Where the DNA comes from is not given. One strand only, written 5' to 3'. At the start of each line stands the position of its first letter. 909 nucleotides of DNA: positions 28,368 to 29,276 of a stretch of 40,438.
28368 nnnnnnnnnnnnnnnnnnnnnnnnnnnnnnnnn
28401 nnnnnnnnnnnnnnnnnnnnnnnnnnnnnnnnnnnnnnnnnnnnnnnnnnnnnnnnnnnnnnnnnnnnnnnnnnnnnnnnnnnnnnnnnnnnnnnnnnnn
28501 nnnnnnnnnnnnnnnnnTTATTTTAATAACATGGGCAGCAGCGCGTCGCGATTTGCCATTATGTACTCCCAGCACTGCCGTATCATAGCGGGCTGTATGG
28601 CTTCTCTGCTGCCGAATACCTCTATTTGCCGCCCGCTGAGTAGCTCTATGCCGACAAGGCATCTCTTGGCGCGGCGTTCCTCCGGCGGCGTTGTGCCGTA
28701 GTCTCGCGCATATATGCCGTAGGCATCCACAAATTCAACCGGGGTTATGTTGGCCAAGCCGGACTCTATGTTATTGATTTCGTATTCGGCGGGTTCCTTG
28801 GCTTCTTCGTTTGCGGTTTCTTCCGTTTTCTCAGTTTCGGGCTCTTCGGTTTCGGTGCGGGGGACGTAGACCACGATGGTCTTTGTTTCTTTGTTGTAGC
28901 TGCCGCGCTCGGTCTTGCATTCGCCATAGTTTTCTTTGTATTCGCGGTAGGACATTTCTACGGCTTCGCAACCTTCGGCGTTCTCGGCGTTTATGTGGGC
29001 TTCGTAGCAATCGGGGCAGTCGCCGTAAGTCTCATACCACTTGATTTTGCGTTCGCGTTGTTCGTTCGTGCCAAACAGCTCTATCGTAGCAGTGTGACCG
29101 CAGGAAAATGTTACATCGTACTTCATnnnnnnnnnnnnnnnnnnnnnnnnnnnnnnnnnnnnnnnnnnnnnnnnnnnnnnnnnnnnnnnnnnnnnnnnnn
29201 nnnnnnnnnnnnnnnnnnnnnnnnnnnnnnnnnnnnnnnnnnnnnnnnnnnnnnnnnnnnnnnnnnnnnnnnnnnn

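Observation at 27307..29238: Two duplicated consensus promoters with a shared operator and leader drive small leftward genes plus an HTH gene (acr/aca-like anti-defence island)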

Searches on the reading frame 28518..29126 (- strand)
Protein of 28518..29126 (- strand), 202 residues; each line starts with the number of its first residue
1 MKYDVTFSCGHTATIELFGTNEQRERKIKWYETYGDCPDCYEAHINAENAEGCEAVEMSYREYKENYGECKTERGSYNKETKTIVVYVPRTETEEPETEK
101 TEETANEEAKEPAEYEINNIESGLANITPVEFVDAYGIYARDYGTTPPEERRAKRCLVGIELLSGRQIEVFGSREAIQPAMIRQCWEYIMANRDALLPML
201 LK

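Call 6: search_protein_families(library=pfam, proteins=[window:28518-29126:-], max_evalue=1)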
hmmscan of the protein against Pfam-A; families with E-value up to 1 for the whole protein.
window:28518-29126:- (202 aa): 0 families

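Call 7: search_protein_families(library=phrogs, proteins=[window:28518-29126:-], max_evalue=0.1)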
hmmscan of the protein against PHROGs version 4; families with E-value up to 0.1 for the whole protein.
window:28518-29126:- (202 aa): 3 families
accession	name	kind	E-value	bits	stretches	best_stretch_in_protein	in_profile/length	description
phrog_16123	-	unknown function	5.5e-12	46.6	1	1-52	3-55/368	-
phrog_3321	-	other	0.0042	18.2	1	45-113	44-110/132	rhodanese-related sulfurtransferase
phrog_812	-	lysis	0.012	16.8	1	41-102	41-100/102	Rz-like spanin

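Call 29: search_solved_structures(query=window:28518-29126:-, max_evalue=10)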
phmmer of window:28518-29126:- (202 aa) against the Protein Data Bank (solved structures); distinct sequences matched with E-value up to 10: 1.
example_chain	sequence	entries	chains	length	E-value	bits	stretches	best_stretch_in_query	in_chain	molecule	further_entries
2mt4_A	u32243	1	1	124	0.26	14.1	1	54-132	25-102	Transcription termination/antitermination protein NusA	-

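Call 32: find_homologous_proteins(query=window:28518-29126:-, max_evalue=0.001)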
Query window:28518-29126:- (202 aa): 53 proteins with E <= 0.001 among 120 candidates.
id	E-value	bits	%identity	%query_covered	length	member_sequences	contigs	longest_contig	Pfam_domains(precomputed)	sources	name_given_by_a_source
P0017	1.0e-128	445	98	100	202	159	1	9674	-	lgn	-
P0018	1.3e-109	382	82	100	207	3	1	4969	-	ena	-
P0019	2.0e-38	150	69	47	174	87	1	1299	-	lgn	-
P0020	4.0e-38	149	67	47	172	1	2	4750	-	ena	-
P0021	1.7e-37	147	67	47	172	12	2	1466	-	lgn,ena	-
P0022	2.2e-36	143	67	47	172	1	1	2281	-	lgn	-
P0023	2.8e-36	143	66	50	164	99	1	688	-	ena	-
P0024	3.4e-33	133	61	47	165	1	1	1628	-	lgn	-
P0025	5.9e-33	132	52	64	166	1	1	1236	-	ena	-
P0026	1.9e-32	130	55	59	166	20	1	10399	-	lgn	-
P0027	3.6e-32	130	52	64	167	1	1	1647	-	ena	-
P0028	4.6e-32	129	64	46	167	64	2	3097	-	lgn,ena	-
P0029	6.0e-32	129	50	63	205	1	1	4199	-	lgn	-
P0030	6.8e-32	129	67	44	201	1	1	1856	-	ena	-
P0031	7.1e-32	129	59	55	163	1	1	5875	-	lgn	-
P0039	2.7e-30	123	51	64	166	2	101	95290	-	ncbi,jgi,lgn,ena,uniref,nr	ncbi:hypothetical protein DXD17_02755 [[Ruminococcus] lactaris]|jgi:tRNA G10 N-methylase Trm11|unire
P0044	6.9e-30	122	61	45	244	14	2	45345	-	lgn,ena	-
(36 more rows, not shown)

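Call 33: find_encoding_contigs(protein=P0039, flank=5000, max_places=5)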
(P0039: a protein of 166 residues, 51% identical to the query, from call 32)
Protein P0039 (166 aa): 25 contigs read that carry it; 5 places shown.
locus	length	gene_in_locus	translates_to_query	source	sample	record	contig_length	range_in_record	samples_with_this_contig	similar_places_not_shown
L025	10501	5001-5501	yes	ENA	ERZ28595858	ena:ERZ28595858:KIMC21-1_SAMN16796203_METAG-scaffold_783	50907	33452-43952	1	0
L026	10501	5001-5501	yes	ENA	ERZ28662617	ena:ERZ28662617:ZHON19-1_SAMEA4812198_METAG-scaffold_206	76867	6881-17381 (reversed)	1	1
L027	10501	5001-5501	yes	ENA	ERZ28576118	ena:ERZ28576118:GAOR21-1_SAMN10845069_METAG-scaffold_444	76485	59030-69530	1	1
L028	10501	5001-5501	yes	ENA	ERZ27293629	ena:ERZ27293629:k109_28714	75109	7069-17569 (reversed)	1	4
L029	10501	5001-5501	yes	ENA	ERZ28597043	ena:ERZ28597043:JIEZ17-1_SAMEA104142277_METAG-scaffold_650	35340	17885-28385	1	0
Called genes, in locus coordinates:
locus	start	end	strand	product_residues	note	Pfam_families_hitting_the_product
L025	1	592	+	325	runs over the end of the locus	-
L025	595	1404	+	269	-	-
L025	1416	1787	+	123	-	-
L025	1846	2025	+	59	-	PF23792:CD1375-like (weak)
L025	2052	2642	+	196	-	-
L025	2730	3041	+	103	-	-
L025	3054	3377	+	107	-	-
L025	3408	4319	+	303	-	PF00877:NLPC_P60 (weak)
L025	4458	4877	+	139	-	PF01381:HTH_3 (weak), PF12844:HTH_19 (faint)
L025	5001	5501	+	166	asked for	-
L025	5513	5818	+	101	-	-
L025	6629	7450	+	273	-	PF00882:Zn_dep_PLPC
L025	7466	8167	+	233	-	PF02463:SMC_N (faint), PF00005:ABC_tran, PF13304:AAA_21 (faint)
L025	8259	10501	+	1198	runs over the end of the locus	PF12704:MacB_PCD (weak), PF24161:CCDC39, PF27881:CRWN_N (faint), PF02687:FtsX, PF12704:MacB_PCD (weak), PF02687:FtsX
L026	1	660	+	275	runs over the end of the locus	-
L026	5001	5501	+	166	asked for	-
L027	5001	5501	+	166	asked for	-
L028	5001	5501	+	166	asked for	-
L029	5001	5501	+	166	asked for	-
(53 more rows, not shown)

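Call 36: search_protein_families(library=padloc, proteins=[window:28518-29126:-], max_evalue=0.1)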
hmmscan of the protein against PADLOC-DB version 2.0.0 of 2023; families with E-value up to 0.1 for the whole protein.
window:28518-29126:- (202 aa): 1 family
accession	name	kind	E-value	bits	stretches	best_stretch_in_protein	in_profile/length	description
PDLC03862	LmuB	-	0.045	10.1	1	24-113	321-408/643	-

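Call 37: search_protein_families(library=ncbifam, proteins=[window:28518-29126:-], max_evalue=0.1)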
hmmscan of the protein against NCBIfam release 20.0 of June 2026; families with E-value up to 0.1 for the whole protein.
window:28518-29126:- (202 aa): 0 families

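Call 40: search_protein_families(library=pfam, proteins=[P0039, P0044], max_evalue=0.1)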
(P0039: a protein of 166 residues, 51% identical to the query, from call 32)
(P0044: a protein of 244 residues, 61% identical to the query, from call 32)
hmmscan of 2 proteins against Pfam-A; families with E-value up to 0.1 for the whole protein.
P0039 (166 aa): 2 families
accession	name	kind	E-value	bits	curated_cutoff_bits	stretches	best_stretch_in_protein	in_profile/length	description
PF23110.1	H1_KCTD8_12_16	-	0.024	15.2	27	0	3-63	7-64/116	KCTD8/12/16 H1 domain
PF01020.24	Ribosomal_L40e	-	0.089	13.2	23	0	35-53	17-33/50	Ribosomal L40e family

P0044 (244 aa): 1 family
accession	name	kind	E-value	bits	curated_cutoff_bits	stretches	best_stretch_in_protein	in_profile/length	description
PF06094.17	GGACT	-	0.096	13.7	22.8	0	48-98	65-111/120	Gamma-glutamyl cyclotransferase, AIG2-like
